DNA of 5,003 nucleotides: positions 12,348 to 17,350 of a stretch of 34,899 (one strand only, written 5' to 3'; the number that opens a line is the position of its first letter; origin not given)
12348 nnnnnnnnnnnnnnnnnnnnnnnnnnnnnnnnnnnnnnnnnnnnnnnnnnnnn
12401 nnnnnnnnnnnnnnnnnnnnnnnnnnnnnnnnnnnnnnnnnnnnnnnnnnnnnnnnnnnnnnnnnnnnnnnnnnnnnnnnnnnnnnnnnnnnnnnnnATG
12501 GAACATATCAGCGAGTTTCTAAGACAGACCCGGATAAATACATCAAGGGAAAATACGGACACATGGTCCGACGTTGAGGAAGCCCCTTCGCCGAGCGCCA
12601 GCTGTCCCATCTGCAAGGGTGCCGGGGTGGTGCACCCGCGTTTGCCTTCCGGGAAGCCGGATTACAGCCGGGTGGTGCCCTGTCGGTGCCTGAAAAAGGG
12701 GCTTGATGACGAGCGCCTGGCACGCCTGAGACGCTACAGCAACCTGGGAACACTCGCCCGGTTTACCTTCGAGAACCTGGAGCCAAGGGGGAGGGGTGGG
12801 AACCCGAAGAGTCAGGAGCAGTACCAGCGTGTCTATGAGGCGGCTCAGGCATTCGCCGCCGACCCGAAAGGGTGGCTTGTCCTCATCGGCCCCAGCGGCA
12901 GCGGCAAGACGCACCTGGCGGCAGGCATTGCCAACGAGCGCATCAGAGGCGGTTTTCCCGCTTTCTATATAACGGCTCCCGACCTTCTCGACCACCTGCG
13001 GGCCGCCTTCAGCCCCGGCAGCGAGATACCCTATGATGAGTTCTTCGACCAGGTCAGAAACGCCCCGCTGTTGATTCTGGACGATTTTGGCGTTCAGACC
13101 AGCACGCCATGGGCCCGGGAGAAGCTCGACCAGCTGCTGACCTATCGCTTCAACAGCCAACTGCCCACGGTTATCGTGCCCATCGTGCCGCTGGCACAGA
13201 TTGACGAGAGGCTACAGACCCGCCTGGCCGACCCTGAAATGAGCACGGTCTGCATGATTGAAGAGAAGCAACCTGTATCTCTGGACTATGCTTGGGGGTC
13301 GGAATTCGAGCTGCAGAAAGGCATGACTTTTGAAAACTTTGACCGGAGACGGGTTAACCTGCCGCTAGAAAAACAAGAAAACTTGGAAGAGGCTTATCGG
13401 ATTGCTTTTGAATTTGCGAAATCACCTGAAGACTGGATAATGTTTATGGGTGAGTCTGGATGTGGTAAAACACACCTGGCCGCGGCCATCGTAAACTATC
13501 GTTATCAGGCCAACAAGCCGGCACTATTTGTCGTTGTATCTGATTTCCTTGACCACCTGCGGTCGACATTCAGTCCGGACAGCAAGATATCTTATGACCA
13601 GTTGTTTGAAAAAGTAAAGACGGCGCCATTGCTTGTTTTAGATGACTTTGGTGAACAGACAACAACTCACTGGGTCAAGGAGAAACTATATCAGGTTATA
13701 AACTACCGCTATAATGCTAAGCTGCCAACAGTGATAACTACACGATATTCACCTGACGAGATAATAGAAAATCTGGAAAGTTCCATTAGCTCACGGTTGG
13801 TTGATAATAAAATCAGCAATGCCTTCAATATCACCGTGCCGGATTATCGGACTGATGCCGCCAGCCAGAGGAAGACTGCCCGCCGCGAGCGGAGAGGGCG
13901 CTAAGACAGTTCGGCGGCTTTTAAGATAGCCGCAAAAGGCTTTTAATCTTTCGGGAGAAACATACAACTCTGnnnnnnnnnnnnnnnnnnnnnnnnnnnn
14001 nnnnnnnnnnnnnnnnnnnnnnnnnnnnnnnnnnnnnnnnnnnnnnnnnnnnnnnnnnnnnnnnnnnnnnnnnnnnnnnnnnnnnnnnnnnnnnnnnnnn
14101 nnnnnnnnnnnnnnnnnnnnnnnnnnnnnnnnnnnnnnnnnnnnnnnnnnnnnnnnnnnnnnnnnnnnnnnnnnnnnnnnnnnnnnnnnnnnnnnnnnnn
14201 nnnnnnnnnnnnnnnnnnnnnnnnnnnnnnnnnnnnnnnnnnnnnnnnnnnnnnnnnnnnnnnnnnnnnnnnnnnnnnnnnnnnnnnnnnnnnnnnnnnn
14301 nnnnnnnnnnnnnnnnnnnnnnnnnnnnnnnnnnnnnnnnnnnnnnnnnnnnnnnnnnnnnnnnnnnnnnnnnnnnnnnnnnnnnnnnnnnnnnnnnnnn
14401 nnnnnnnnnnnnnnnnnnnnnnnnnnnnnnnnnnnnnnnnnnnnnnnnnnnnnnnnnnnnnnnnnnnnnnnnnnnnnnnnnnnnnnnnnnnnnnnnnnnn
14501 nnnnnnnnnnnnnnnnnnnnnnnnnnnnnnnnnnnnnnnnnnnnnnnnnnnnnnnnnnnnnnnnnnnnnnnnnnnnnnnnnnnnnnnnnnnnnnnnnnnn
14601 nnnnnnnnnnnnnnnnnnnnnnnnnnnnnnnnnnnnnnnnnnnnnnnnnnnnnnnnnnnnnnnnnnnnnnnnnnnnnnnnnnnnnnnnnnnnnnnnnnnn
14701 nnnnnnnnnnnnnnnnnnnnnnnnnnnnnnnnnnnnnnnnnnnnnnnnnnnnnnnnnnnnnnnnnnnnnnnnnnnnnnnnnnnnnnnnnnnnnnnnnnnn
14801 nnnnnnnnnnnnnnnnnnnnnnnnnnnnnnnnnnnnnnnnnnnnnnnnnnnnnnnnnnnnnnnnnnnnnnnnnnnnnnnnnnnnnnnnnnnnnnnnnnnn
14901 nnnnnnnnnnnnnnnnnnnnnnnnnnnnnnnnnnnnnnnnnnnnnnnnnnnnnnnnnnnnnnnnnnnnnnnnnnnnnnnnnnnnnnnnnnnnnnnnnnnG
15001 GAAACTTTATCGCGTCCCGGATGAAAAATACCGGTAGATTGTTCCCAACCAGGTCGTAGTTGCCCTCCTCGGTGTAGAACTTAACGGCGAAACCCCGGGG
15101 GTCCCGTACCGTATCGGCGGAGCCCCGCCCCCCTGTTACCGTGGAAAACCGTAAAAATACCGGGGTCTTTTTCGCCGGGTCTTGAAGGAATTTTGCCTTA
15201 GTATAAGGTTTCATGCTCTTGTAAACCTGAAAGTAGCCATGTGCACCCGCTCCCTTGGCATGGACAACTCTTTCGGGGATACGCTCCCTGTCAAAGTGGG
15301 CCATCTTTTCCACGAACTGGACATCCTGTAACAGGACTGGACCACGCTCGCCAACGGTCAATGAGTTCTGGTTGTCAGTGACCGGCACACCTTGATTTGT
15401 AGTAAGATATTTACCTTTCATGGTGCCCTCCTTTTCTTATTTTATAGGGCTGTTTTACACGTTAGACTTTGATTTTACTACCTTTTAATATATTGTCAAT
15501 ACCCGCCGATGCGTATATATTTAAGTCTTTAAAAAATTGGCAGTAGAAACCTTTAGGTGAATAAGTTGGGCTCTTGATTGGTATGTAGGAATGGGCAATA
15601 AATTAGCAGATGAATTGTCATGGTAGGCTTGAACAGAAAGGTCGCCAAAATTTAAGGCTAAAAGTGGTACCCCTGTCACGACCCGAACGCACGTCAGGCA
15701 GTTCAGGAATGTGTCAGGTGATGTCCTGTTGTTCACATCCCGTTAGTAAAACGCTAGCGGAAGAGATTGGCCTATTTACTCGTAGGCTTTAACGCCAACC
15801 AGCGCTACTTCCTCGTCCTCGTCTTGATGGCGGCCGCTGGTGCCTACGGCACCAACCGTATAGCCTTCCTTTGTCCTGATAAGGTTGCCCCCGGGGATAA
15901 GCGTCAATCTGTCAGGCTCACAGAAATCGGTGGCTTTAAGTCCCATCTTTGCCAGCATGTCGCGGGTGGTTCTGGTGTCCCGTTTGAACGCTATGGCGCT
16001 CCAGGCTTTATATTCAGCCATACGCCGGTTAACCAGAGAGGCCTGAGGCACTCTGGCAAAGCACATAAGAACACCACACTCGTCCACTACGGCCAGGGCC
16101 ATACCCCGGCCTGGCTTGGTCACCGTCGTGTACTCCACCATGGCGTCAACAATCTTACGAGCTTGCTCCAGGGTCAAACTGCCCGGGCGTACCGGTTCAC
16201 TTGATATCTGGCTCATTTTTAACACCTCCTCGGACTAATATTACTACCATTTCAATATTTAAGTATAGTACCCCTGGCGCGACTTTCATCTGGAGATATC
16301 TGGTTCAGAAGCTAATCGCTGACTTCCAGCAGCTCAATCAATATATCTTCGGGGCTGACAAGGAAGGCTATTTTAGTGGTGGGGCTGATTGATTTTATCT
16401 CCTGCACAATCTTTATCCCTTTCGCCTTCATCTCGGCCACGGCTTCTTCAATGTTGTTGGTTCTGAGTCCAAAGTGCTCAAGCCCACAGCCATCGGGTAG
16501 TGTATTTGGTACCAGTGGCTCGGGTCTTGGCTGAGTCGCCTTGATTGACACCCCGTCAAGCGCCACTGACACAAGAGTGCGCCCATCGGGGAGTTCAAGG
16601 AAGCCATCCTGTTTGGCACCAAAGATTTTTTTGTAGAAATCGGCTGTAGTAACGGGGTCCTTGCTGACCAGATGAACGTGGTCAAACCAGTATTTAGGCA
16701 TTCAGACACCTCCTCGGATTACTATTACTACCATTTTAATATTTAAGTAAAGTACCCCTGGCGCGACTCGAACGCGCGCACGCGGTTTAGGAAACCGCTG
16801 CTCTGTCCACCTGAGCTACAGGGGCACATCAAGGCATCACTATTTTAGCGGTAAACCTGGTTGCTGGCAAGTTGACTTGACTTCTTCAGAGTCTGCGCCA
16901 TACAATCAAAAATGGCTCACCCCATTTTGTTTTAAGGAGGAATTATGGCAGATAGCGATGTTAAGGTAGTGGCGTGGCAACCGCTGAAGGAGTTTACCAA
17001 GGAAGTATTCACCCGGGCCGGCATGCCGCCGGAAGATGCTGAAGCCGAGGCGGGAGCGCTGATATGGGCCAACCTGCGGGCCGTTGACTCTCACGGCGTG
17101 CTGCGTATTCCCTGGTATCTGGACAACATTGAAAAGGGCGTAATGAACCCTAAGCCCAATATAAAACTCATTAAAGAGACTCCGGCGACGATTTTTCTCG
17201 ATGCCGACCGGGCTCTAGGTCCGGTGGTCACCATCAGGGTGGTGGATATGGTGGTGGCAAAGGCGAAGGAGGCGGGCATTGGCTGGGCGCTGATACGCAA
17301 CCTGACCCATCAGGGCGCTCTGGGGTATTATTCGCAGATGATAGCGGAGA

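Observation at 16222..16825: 63-nt direct repeat carrying the last 16 nt of tRNA-Arg(CCU) brackets a one-gene VOC cassette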

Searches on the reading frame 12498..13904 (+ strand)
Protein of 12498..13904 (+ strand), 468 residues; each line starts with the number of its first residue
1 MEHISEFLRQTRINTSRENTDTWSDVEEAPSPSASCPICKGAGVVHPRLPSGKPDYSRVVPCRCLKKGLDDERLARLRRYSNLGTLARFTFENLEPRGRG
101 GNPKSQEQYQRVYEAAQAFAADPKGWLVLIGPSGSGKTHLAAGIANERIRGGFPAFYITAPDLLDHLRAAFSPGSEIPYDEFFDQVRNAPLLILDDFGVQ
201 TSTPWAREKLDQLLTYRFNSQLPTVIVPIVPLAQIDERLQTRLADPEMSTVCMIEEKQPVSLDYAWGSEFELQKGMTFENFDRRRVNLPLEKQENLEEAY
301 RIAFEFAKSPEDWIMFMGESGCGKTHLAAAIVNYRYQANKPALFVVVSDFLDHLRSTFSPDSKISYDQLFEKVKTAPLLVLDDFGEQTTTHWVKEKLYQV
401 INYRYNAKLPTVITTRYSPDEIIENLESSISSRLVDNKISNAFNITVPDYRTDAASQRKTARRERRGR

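Call 6: search_protein_families(library=pfam, proteins=[window:12498-13904:+])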
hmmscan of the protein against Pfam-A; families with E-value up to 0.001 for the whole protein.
window:12498-13904:+ (468 aa): 24 families
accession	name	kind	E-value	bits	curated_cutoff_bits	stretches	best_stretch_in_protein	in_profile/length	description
PF01695.23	IstB_IS21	-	1e-29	104.2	24.1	2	122-240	90-204/238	IstB-like ATP binding protein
PF00308.24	Bac_DnaA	-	4.2e-15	56.7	23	1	297-434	17-155/162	Bacterial DnaA ATPAse domain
PF00004.35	AAA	-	3.2e-12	47.5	21.2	2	314-428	1-121/131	ATPase family associated with various cellular activities (AAA)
PF13191.12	AAA_16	-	6.9e-09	36.8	32.6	1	107-200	7-88/167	AAA ATPase domain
PF00910.28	RNA_helicase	-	8.8e-09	36.2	21.5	0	128-204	2-66/105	RNA helicase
PF20720.3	nSTAND3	-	1.5e-08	35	27.2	0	123-174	16-64/155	Novel STAND NTPase 3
PF13671.12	AAA_33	-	6.8e-08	33.4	27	0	128-174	3-45/143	AAA domain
PF13401.12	AAA_22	-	2.4e-07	31.6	27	0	124-161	5-42/130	AAA domain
PF00931.28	NB-ARC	-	5.7e-07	29.5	23.5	0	122-155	17-51/248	NB-ARC domain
PF05729.18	NACHT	-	6.1e-07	29.9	26.7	0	127-149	3-25/167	NACHT domain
PF00005.33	ABC_tran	-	1.2e-06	29.6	25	0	309-333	9-33/137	ABC transporter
PF00158.32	Sigma54_activat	-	1.6e-06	28.3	20.2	0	292-348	4-59/168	Sigma-54 interaction domain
PF04851.21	ResIII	-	3.8e-06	27.3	22.5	0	300-348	12-62/164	Type III restriction enzyme, res subunit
PF24883.2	NPHP3_N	-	5.3e-06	27.2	24.8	0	312-382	23-92/164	Nephrocystin 3, N-terminal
PF02367.23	TsaE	-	9.4e-06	26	26.6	0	295-334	3-44/128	Threonylcarbamoyl adenosine biosynthesis protein TsaE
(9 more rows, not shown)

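Call 19: find_related_loci(query=window:12630-13904:+, collection=genome_contigs, flank=10000)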
Query window:12630-13904:+ (424 aa) in genome_contigs; peptide patterns used: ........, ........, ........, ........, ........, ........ (x = any residue, [..] = any of these).
204 stretches matched a pattern; 29 encode a relative of the query (tblastn E <= 1e-3); 29 distinct loci.
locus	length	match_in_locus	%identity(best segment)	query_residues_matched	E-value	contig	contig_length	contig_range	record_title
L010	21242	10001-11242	86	1-414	0e+0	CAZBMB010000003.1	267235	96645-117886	MAG TPA_asm: uncultured Dehalococcoidaceae bacterium isolate binchicken_co178_264 genome assembly, contig: NODE_65_lengt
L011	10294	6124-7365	84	1-414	0e+0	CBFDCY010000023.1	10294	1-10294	MAG TPA_asm: uncultured Dehalococcoidia bacterium isolate SRR26215686_concoct_163 genome assembly, contig: ERZ25073477.4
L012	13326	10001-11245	84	1-415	0e+0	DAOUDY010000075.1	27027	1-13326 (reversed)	MAG TPA_asm: Dehalococcoidales bacterium isolate N2_108 k133_1091515, whole genome shotgun sequence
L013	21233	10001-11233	82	1-411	0e+0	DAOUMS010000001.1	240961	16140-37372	MAG TPA_asm: Dehalococcoidales bacterium isolate W92_256 k127_950029, whole genome shotgun sequence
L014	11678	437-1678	81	1-414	0e+0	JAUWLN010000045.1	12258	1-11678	MAG: Dehalococcoidia bacterium isolate CSMAG_2373 CSMAG_2373_k141_543201_length_12258_cov_6.9713, whole genome shotgun s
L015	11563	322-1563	80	1-414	0e+0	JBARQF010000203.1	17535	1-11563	MAG: Dehalococcoidales bacterium isolate MFD13432_ilm_asm_bin21 k127_154724, whole genome shotgun sequence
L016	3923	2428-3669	79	1-414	0e+0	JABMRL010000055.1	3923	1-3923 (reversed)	MAG: Dehalococcoidia bacterium isolate bin.356 k141_837566, whole genome shotgun sequence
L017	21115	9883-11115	79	1-413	0e+0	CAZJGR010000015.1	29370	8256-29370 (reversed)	MAG TPA_asm: uncultured Dehalococcoidaceae bacterium isolate binchicken_co376_99 genome assembly, contig: NODE_1306_leng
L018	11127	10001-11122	86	1-401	0e+0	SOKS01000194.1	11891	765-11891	MAG: Dehalococcoidia bacterium isolate E44_bin89 NODE_2237_length_11891_cov_14.986313, whole genome shotgun sequence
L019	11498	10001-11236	75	1-414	0e+0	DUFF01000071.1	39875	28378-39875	MAG TPA_asm: Dehalococcoidia bacterium isolate W80 Contig71, whole genome shotgun sequence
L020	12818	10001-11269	68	1-424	0e+0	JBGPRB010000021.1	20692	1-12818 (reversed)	MAG: Dehalococcoidia bacterium isolate OBJ1_062018_150_19 k141_51027_length_20692_cov_21.0000, whole genome shotgun sequ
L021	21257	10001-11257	69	1-423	0e+0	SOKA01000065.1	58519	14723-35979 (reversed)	MAG: Dehalococcoidia bacterium isolate E44_bin46 NODE_96_length_58519_cov_48.433344, whole genome shotgun sequence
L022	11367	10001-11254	68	1-419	0e+0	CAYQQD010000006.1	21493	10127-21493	MAG TPA_asm: uncultured Dehalococcoidales bacterium isolate binchicken_co10_181 genome assembly, contig: NODE_1142_lengt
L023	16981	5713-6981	69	1-424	0e+0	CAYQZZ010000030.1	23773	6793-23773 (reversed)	MAG TPA_asm: uncultured Dehalococcoidaceae bacterium isolate binchicken_co103_286 genome assembly, contig: NODE_1977_len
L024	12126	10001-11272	69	1-424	0e+0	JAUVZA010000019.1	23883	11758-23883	MAG: Dehalococcoidia bacterium isolate CSMAG_1256 CSMAG_1256_k141_734864_length_23883_cov_23.6400, whole genome shotgun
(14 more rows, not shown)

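Call 26: search_protein_families(library=pfam, proteins=[L010:13232-14443:-, L010:14415-15128:-, L010:12199-13128:-, L013:12390-13493:-, L010:15769-16590:+, L010:16618-16959:+, L010:17019-17612:+, L010:17667-18146:-, L010:18632-19810:+, L010:11229-11636:+], max_evalue=0.01)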
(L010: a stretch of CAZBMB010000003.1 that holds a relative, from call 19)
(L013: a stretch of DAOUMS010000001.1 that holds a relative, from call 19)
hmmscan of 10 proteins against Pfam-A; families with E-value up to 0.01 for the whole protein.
L010:13232-14443:- (403 aa): 4 families
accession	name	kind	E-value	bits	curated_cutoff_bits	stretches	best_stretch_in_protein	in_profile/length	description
PF00589.27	Phage_integrase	-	1.9e-25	90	27.1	1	170-353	2-168/172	Phage integrase family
PF14659.12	Phage_int_SAM_3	-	2.9e-09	37.5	22.6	1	64-118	1-54/58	Phage integrase, N-terminal SAM-like domain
PF22022.2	Phage_int_M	-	2.8e-05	24.7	27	1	78-157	13-92/96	Phage integrase central domain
PF13102.12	Phage_int_SAM_5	-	0.0011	19.8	22.3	0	121-154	59-92/98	Phage integrase SAM-like domain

L010:14415-15128:- (237 aa): 0 families

L010:12199-13128:- (309 aa): 1 family
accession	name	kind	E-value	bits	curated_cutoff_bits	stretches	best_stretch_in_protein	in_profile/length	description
PF00795.27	CN_hydrolase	-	7.2e-44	150.5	23.2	1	12-288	2-256/256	Carbon-nitrogen hydrolase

L013:12390-13493:- (367 aa): 3 families
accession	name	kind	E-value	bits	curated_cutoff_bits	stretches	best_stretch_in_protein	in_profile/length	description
PF00107.32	ADH_zinc_N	-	5e-22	78.7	31.8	1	189-298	3-109/129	Zinc-binding dehydrogenase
PF13602.12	ADH_zinc_N_2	-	6.3e-06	27.6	27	1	220-350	1-122/134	Zinc-binding dehydrogenase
PF08240.17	ADH_N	-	7.5e-06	26.6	23.5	1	38-120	1-61/104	Alcohol dehydrogenase GroES-like domain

L010:15769-16590:+ (273 aa): 1 family
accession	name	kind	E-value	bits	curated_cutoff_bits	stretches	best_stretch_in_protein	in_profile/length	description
PF09681.16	Phage_rep_org_N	-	1.4e-08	35.2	23.3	1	25-117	25-115/121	N-terminal phage replisome organiser (Phage_rep_org_N)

L010:16618-16959:+ (113 aa): 1 family
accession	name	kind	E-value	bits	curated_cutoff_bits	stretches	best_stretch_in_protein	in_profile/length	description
PF17399.7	DUF5405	-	0.0062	17.4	21.6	1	36-101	9-79/88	Domain of unknown function (DUF5405)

L010:17019-17612:+ (197 aa): 1 family
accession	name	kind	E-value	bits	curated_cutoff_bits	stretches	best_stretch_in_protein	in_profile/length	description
PF07191.17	Zn_ribbon_6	-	0.0026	18.2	25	1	101-128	31-59/67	Double zinc ribbon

L010:17667-18146:- (159 aa): 0 families

L010:18632-19810:+ (392 aa): 2 families
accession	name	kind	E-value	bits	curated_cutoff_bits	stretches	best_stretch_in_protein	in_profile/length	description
PF07705.17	CARDB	-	0.0041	17.7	22.7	1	133-198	3-72/101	CARDB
PF09811.14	Yae1_N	-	0.0052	16.9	27.5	0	60-81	17-38/39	Essential protein Yae1, N terminal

L010:11229-11636:+ (135 aa): 1 family
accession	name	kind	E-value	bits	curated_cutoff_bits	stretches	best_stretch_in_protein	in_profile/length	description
PF12675.12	DUF3795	-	0.0022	18.9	22.6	0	26-89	2-79/83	Protein of unknown function (DUF3795)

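Call 70: find_related_loci(query=L010:13232-14443:-, collection=viral_contigs, flank=6000)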
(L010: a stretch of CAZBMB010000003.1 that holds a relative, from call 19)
Query L010:13232-14443:- (403 aa) in viral_contigs; peptide patterns used: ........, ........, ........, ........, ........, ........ (x = any residue, [..] = any of these).
3 stretches matched a pattern, but none encodes a relative of the query by tblastn (E <= 1e-3).

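Call 73: search_protein_families(library=ncbifam, proteins=[L010:13232-14443:-], max_evalue=0.001)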
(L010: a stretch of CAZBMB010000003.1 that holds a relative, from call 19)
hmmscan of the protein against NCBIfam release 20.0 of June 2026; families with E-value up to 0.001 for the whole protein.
L010:13232-14443:- (403 aa): 8 families
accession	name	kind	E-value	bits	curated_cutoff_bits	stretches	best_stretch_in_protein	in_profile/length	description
NF040815.2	recomb_XerA_Arch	equivalog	8.1e-28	97.7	220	1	79-353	10-254/263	site-specific tyrosine recombinase/integron integrase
TIGR02224.1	recomb_XerC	equivalog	2.7e-27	95.9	335.15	1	78-353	10-277/295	tyrosine recombinase XerC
TIGR02225.1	recomb_XerD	equivalog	2.9e-23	82.6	329.6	1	78-354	10-275/290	site-specific tyrosine recombinase XerD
NF001399.0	PRK00283.1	subfamily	1.4e-19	70.5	279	1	77-355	18-285/300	tyrosine recombinase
TIGR02249.1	integrase_gron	subfamily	7.3e-14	51.8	265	2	290-365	237-312/315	integron integrase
NF002331.0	PRK01287.1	subfamily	4.2e-13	49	371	1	114-352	84-311/365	site-specific tyrosine recombinase XerC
NF003462.0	PRK05084.1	equivalog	1.5e-08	33.8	267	1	196-365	205-356/360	tyrosine recombinase XerS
NF011946.0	PRK15417.1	equivalog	3.4e-08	33.1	435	1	296-368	258-330/337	integron integrase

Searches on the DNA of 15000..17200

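Call 7: search_rna_families(source=window, start=15000, end=17200, threshold=evalue, max_evalue=10, show_alignments=4)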
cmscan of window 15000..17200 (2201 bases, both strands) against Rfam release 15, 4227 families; matches with E-value up to 10: 2.
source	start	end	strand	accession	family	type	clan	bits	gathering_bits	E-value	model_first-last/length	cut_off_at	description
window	16753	16825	-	RF00005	tRNA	Gene; tRNA;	CL00001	60.4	29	4.6e-12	1-71/71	no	tRNA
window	15415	15440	-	RF01360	CRISPR-DR47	Gene; CRISPR;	-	20.7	39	1.1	1-37/37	no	CRISPR RNA direct repeat element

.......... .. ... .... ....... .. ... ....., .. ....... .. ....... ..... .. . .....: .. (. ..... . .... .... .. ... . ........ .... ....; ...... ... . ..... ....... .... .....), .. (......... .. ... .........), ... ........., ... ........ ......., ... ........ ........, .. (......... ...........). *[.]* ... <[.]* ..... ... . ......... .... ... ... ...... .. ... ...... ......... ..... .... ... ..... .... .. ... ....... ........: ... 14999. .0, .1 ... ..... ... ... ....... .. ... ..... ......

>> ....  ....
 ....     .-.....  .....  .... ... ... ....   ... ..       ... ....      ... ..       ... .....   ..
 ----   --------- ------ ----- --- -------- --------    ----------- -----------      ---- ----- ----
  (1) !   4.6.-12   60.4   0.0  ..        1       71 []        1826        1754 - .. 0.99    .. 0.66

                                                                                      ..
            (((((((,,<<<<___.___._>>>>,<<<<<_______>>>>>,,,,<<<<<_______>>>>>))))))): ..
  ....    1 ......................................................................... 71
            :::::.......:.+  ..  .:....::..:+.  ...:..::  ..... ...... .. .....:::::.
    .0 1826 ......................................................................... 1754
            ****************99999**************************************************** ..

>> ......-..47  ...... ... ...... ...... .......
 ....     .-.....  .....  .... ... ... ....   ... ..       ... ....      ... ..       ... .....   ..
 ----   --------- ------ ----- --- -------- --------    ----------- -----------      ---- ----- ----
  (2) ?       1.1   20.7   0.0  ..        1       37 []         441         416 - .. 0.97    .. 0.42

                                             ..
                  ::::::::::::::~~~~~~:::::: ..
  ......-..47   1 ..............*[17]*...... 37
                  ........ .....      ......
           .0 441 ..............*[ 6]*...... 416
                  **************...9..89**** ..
